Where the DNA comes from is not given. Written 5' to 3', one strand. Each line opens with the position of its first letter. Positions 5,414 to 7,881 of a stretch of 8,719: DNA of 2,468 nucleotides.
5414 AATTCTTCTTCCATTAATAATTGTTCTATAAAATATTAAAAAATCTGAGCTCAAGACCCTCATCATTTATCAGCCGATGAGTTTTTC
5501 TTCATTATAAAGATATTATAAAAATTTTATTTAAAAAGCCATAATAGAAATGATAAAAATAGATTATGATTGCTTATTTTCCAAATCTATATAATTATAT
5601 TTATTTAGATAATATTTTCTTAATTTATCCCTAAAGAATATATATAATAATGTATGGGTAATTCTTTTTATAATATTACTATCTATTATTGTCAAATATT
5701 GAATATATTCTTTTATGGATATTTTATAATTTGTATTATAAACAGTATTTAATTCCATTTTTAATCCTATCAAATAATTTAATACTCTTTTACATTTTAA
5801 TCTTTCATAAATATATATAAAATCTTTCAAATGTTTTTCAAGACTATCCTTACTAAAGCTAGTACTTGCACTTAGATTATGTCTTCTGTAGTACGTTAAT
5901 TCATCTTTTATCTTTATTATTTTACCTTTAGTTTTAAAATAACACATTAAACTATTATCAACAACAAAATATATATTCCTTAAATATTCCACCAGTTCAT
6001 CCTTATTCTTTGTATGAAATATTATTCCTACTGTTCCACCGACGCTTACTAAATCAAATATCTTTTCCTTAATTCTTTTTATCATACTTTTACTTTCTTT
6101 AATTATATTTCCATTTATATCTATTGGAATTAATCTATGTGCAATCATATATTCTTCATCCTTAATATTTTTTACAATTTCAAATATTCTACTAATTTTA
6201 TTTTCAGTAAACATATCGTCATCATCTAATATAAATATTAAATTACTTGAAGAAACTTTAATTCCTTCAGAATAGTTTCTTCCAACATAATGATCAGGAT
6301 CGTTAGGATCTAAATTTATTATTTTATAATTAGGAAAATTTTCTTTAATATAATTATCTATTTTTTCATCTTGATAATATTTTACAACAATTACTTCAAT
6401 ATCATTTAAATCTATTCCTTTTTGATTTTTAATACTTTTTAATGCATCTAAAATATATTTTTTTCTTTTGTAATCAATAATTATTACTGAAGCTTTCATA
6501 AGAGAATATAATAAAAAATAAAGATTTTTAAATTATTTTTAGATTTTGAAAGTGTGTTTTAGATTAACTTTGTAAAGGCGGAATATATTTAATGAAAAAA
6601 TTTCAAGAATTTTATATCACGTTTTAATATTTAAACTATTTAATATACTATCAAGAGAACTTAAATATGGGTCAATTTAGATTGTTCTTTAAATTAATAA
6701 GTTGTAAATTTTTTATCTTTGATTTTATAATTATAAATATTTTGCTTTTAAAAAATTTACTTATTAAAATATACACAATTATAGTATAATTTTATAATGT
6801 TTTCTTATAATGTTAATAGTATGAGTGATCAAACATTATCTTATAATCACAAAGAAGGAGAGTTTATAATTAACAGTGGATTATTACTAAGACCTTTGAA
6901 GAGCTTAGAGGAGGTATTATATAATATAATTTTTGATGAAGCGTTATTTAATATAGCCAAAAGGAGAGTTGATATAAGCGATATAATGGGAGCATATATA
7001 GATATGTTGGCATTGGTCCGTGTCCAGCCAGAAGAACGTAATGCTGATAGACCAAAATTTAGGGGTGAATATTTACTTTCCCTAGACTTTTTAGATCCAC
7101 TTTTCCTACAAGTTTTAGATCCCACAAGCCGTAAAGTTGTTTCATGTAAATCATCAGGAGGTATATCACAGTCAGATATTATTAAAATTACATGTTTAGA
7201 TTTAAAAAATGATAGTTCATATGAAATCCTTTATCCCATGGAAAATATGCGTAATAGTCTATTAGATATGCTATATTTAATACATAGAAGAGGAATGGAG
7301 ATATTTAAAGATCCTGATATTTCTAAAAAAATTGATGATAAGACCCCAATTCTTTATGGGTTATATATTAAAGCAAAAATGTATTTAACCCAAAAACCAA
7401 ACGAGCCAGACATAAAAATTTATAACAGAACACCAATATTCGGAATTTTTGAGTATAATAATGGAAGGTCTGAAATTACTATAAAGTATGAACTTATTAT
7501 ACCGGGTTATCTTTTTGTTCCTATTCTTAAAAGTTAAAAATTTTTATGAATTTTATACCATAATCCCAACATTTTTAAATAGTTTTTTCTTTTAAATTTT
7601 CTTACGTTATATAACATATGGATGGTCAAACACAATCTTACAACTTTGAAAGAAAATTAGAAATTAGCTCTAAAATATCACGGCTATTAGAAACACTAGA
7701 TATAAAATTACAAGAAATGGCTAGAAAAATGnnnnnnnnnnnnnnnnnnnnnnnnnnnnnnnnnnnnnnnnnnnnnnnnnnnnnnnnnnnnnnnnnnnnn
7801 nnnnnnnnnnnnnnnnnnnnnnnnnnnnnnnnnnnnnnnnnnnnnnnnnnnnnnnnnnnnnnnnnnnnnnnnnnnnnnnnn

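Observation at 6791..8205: Tandem pair of divergent paralogs from an unrecognised protein family, sharing an N-terminal QTxSYN motif and 5' control region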

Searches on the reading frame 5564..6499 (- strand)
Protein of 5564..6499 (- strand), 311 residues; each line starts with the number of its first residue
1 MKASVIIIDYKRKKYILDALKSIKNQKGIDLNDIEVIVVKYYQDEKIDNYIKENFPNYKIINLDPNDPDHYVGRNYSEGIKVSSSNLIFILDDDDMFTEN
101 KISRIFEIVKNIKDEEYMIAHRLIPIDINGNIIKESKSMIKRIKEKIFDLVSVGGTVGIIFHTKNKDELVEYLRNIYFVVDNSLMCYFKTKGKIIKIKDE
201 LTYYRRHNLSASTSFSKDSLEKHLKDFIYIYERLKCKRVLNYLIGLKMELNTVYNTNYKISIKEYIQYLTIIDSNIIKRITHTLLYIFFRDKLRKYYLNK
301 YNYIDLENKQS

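Call 5: search_protein_families(library=pfam, proteins=[window:5564-6499:-], max_evalue=0.1)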
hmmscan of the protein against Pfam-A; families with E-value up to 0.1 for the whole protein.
window:5564-6499:- (311 aa): 2 families
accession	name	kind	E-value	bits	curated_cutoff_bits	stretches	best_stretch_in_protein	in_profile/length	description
PF00535.33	Glycos_transf_2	-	9.7e-12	45.6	23.3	1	4-111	1-105/168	Glycosyl transferase family 2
PF17514.7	DUF5442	-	0.048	14.3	27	1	162-214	37-89/107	Family of unknown function (DUF5442)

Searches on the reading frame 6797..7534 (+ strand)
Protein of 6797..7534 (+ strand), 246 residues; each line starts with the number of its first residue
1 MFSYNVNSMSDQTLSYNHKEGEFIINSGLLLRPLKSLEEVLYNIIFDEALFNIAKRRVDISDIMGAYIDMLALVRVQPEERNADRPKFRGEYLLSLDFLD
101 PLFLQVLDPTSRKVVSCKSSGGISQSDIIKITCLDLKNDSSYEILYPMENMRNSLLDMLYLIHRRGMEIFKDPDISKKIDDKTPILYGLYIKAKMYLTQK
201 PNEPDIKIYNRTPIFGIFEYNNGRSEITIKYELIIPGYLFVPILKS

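Call 5: search_protein_families(library=pfam, proteins=[window:6821-7534:+], max_evalue=0.1)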
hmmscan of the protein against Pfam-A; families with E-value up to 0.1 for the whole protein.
window:6821-7534:+ (238 aa): 0 families

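Call 6: find_homologous_proteins(query=window:6821-7534:+, max_evalue=0.01)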
Query window:6821-7534:+ (238 aa): 8 proteins with E <= 0.01 among 185 candidates.
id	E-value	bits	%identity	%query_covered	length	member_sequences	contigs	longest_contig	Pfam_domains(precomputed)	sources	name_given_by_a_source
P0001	1.3e-146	504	97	100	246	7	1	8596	-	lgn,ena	-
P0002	7.9e-112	390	77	100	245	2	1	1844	-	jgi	-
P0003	1.3e-108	380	74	100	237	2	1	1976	-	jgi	jgi:hypothetical protein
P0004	1.4e-95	337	80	83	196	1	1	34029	-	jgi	jgi:hypothetical protein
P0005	1.2e-85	305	79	74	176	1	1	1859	-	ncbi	-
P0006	6.9e-73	263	60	98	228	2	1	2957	-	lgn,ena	-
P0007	5.5e-55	204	81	52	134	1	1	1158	-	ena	-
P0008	1.0e-42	164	43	94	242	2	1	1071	-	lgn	-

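Call 11: find_encoding_contigs(protein=P0004, flank=10000, max_places=4)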
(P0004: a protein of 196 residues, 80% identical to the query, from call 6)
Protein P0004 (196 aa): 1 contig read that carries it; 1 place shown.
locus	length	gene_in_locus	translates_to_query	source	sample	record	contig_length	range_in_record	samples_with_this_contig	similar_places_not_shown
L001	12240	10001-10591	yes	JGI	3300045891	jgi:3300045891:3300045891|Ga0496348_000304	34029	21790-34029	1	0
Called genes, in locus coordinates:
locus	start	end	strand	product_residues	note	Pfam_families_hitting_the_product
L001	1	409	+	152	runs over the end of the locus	-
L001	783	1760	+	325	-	PF00297:Ribosomal_L3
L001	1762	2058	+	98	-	PF01775:Ribosomal_L18A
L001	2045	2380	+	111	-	PF02996:Prefoldin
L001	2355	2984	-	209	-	PF01912:eIF-6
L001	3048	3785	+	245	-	PF05377:FlaC_arch, PF04659:Arch_fla_DE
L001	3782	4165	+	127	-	-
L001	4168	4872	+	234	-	PF06745:ATPase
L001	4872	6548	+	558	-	PF00437:T2SSE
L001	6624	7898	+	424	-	PF00579:tRNA-synt_1b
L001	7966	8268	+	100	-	-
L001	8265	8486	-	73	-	-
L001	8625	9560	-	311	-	PF00535:Glycos_transf_2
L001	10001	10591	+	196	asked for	-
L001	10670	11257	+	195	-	-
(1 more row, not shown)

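Call 20: search_protein_representatives(alignment_id=A1)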
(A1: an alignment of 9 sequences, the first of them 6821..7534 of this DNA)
Query: 9 sequences, 235 profile positions. Proteins with E-value up to 0.001 (for the whole library): 6; up to 1e-10: 5; up to 1e-30: 4. The best 6 are listed.
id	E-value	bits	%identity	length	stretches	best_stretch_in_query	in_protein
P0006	5.2e-114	396.1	-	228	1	1-232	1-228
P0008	3.2e-97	341.2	-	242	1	2-232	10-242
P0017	2.1e-60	220.7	-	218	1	11-230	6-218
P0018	2.4e-41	158.3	-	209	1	1-227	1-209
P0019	4.2e-13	65.9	-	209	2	97-220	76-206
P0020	3.9e-08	49.6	-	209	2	101-222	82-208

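Call 37: predict_structure(alignment_id=A4)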
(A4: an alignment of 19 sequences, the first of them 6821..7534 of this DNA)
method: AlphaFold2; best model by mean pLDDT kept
length: 238 residues; sequences in the alignment: 19
mean_pLDDT: 82.3   pTM: 0.81
mean pLDDT of the five models: 82.3, 82.1, 81.6, 80.9, 80.2
residues with pLDDT >= 90: 111; 70-90: 84; 50-70: 21; < 50: 22
segments of 3 or more residues with pLDDT < 50: 1-12, 96-102, 236-238
pLDDT, mean of each block of 10 residues (from residue 1): 36 71 96 87 71 78 95 91 93 57 74 83 87 88 93 91 81 88 92 94 86 96 88 55
secondary structure, 60 per line:
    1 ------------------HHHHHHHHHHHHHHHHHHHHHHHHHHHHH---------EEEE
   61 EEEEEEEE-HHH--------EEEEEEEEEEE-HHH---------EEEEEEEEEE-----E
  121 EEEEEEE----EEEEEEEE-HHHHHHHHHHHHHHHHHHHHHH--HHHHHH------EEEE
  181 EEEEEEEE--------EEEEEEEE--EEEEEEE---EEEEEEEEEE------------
elements in order: H19-47 E57-68 E81-91 E105-114 E120-127 E132-139 H141-162 H165-170 E177-188 E197-204 E207-213 E217-226

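Call 45: fold_search(model_id=the predicted structure, library=pdb)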
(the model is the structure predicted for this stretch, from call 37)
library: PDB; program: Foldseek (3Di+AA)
matches with E <= 10: 1363; with E <= 0.001: 6
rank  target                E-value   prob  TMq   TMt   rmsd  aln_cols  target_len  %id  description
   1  4zbo_A                1.4e-04  0.35  0.14  0.14  23.1       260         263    9  Streptomyces bingchenggensis acetoacetate decarboxylase in non-covalent complex with potassium formate (released 2015-06-17)
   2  4zbo_C                1.7e-04  0.33  0.15  0.14  23.0       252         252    9  Streptomyces bingchenggensis acetoacetate decarboxylase in non-covalent complex with potassium formate (released 2015-06-17)
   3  6eej_B                2.0e-04  0.33  0.15  0.14  23.1       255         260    9  Streptomyces bingchenggensis Aldolase-Dehydratase in covalent complex with dienone product. (released 2019-08-14)
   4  4zbo_B                2.8e-04  0.30  0.15  0.14  22.9       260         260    8  Streptomyces bingchenggensis acetoacetate decarboxylase in non-covalent complex with potassium formate (released 2015-06-17)
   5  4zbt_B                2.9e-04  0.30  0.15  0.14  22.9       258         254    7  Streptomyces bingchenggensis aldolase-dehydratase in Schiff base complex with pyruvate (released 2015-06-17)
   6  6eej_A                3.3e-04  0.30  0.15  0.14  23.1       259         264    9  Streptomyces bingchenggensis Aldolase-Dehydratase in covalent complex with dienone product. (released 2019-08-14)
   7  7fi7_C                1.3e-03  0.54  0.18  0.17  24.2       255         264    5  Crystal structure of human MICA mutants in complex with natural killer cell receptor NKG2D (released 2022-08-31)
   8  8rro_M                1.5e-03  0.13  0.11  0.10  24.8       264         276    7  G12V-TCR complex with HLA-A3 (released 2024-11-20)
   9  5upb_A                1.7e-03  0.21  0.15  0.15  21.5       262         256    7  Swit_4259, an Acetoacetate Decarboxylase-like Enzyme from Sphingomonas wittichii RW1 (released 2017-06-07)
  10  4z48_A                1.9e-03  0.44  0.21  0.20  20.3       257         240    7  Crystal structure of a DUF1329 family protein (DESPIG_00262) from Desulfovibrio piger ATCC 29098 at 1.75 A resolution (released 2015-04-22)
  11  8rro_l                1.9e-03  0.44  0.19  0.17  21.3       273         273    7  G12V-TCR complex with HLA-A3 (released 2024-11-20)
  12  3x13_A                1.9e-03  0.33  0.17  0.15  21.8       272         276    9  Crystal structure of HLA-B*0801.N80I (released 2014-12-24)
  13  6czh_A                2.0e-03  0.44  0.12  0.23  16.1       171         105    8  Structure of a redesigned beta barrel, mFAP0, bound to DFHBI (released 2018-09-19)
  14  9tp6_B                2.3e-03  0.47  0.22  0.21  21.7       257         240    8  Structure of LolA3 from Porphyromonas gingivalis (released 2026-02-18)
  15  5ylx_A                2.3e-03  0.16  0.12  0.11  23.3       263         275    8  Integrated illustration of a valid epitope based on the SLA class I structure and tetramer technique could carry forwa (released 2018-10-24)
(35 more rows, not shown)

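Call 46: search_solved_structures(query=A4, max_evalue=10)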
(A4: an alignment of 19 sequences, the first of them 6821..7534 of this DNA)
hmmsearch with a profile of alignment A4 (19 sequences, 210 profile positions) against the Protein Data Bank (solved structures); distinct sequences matched with E-value up to 10: 0.

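Call 47: search_protein_families(library=ncbifam, proteins=[window:6821-7534:+, P0019], max_evalue=1)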
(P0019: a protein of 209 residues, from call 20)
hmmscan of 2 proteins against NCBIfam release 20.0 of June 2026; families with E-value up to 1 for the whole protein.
window:6821-7534:+ (238 aa): 0 families

P0019 (209 aa): 0 families

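Call 48: search_protein_families(library=phrogs, proteins=[window:6821-7534:+, P0019], max_evalue=1)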
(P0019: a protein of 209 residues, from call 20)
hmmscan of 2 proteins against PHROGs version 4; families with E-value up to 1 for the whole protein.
window:6821-7534:+ (238 aa): 0 families

P0019 (209 aa): 0 families

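Call 49: search_protein_families(library=padloc, proteins=[window:6821-7534:+, P0019], max_evalue=1)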
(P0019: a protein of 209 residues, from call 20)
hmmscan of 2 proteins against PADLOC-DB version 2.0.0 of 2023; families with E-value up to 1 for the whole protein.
window:6821-7534:+ (238 aa): 0 families

P0019 (209 aa): 0 families

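Call 61: search_protein_families(library=pfam, alignment_id=A6, max_evalue=10)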
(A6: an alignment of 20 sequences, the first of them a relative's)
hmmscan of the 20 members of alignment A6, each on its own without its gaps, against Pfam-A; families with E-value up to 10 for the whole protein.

A. member 1, P0019 (209 aa): 0 families

B. families by the number of members that match (of 20 scanned): 6 families
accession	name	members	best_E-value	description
PF24132.1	DUF7399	1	0.014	Family of unknown function (DUF7399)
PF14130.12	Cap4_nuclease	1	0.02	Cap4, dsDNA endonuclease domain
PF19319.4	DUF5919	1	0.029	Domain of unknown function (DUF5919)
PF23873.1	DUF7228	1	0.036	Family of unknown function (DUF7228)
PF05422.17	SIN1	1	0.17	Stress-activated map kinase interacting protein 1 (SIN1)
PF03194.20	LUC7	1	0.32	LUC7 N_terminus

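Call 80: search_dna_similar(query=window:6821-7534:+, collection=phages, mode=protein, max_evalue=0.01)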
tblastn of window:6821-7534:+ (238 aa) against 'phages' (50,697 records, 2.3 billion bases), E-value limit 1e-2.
No match.

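Call 81: search_dna_similar(query=P0019, collection=plasmids, mode=protein, max_evalue=0.01)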
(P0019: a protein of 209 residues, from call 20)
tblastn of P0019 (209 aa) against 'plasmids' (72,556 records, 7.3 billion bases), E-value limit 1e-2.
No match.

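Call 84: find_encoding_contigs(protein=P0019, flank=5000, max_places=3)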
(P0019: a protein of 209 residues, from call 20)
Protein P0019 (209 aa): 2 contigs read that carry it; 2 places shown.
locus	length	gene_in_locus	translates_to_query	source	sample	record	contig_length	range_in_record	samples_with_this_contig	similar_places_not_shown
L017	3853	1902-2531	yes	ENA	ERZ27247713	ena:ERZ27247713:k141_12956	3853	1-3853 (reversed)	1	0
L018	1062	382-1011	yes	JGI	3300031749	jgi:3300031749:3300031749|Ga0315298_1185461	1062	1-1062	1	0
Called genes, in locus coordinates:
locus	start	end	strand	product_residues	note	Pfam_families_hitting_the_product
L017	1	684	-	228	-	?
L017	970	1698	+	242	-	-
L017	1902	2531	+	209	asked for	-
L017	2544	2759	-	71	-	-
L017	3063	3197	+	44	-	-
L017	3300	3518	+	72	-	-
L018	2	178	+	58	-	?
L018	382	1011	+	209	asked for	-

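Call 85: find_encoding_contigs(protein=P0018, flank=5000, max_places=3)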
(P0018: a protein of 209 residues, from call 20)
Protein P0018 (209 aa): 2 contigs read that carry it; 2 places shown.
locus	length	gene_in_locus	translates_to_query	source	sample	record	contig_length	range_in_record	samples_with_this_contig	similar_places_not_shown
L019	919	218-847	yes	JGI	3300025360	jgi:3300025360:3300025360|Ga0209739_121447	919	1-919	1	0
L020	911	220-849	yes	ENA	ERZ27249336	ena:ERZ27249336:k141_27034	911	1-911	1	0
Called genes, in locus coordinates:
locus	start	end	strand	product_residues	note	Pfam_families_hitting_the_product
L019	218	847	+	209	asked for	-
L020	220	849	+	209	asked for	-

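Call 90: list_cluster_members(proteins=[P0005, P0011, window:6821-7534:+, window:6797-7534:+, window:7618-8202:+])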
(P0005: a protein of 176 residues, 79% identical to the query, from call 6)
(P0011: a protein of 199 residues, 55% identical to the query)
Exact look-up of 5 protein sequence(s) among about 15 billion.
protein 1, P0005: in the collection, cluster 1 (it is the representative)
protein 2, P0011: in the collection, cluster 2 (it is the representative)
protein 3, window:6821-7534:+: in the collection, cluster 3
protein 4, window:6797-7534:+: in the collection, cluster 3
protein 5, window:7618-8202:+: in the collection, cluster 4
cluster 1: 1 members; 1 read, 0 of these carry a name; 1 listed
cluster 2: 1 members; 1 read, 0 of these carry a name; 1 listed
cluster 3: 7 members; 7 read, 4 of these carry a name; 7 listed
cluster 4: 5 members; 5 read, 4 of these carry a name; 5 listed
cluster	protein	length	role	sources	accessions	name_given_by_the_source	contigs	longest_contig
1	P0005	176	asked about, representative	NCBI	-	-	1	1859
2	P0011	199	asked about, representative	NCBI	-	-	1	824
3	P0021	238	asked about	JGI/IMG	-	hypothetical protein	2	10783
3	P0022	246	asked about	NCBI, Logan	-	-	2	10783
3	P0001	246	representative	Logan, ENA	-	-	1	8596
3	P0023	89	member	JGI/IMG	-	hypothetical protein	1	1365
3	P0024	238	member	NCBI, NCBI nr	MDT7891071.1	MAG: hypothetical protein RQ869_03355 [Candidatus Nanopusillus sp.] | hypothetical protein [Candidatus Nanopusillus sp.]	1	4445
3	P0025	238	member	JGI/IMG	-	hypothetical protein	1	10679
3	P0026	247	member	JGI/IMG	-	-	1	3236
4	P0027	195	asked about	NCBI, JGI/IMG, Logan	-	hypothetical protein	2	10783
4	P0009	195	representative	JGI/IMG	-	hypothetical protein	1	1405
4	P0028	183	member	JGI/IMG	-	hypothetical protein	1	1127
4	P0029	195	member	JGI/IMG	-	hypothetical protein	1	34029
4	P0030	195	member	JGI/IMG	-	-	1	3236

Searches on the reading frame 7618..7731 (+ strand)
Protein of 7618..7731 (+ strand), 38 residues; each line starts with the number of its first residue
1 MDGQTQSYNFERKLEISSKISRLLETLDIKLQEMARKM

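Call 51: find_related_loci(query=A8, collection=viral_contigs, flank=5000)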
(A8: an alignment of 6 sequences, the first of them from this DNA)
Query A8 (38 aa) in viral_contigs; peptide patterns used: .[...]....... (x = any residue, [..] = any of these).
34 stretches matched a pattern, but none encodes a relative of the query by tblastn (E <= 1e-3).

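Call 54: find_related_loci(query=A9, collection=metagenome_contigs, flank=6000)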
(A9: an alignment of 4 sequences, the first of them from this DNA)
Query A9 (38 aa) in metagenome_contigs; peptide patterns used: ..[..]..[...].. (x = any residue, [..] = any of these).
49 stretches matched a pattern; 9 encode a relative of the query (tblastn E <= 1e-3); 9 distinct loci.
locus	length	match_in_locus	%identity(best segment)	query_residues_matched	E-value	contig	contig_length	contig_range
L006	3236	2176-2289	100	1-38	4e-22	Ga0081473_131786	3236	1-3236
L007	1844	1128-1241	89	1-38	4e-18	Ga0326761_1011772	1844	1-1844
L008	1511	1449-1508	95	1-20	4e-9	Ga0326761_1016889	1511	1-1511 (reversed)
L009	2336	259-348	44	1-36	1e-5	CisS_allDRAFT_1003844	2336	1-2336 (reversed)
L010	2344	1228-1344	46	1-38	2e-5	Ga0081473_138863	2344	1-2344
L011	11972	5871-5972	38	1-34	8e-5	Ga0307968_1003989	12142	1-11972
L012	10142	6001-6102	38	1-34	8e-5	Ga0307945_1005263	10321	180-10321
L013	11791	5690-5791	38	1-34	8e-5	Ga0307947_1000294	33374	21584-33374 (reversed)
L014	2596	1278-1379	38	1-34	8e-5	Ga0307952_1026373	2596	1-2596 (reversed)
